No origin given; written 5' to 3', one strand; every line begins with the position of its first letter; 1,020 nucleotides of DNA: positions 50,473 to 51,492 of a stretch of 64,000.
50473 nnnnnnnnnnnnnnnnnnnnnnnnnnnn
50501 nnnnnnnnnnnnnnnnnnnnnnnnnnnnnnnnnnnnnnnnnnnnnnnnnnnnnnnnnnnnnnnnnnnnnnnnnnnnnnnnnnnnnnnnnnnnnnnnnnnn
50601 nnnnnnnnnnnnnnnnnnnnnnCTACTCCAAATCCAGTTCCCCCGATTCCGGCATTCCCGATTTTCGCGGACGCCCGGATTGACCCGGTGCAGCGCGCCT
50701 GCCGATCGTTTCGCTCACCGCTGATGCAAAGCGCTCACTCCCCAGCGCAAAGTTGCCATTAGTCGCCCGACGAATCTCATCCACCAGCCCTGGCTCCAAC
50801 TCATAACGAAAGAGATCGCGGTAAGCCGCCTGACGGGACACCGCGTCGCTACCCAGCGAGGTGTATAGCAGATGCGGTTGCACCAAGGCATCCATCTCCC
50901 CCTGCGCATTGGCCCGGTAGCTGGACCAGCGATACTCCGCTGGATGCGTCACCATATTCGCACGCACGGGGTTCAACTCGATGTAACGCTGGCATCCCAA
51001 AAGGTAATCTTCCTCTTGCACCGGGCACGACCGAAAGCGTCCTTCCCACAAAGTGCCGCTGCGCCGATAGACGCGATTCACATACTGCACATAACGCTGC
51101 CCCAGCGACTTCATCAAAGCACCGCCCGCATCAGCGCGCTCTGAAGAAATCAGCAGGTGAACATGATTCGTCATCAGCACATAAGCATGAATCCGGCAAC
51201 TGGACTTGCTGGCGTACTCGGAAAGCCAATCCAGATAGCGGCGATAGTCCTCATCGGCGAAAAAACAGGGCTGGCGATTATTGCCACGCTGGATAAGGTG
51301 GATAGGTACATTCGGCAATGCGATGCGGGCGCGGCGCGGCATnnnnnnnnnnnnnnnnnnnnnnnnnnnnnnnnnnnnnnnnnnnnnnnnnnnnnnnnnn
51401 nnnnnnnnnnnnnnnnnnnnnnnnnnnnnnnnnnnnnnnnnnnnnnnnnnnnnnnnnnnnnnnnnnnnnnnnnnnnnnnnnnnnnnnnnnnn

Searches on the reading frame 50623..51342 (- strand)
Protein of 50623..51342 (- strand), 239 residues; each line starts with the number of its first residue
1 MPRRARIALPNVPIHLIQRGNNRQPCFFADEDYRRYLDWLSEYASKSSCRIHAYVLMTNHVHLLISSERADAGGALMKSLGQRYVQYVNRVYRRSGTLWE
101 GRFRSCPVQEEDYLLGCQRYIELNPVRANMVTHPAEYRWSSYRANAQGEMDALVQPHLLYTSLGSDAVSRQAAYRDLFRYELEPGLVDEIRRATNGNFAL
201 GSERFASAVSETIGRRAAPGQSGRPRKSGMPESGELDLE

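Call 11: search_protein_families(library=pfam, proteins=[window:50623-51342:-], max_evalue=0.01)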
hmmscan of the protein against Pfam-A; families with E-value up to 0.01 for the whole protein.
window:50623-51342:- (239 aa): 1 family
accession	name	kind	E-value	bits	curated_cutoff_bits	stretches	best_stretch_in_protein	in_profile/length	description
PF01797.21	Y1_Tnp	-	8.6e-13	48.9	23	1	11-122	4-119/121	Transposase IS200 like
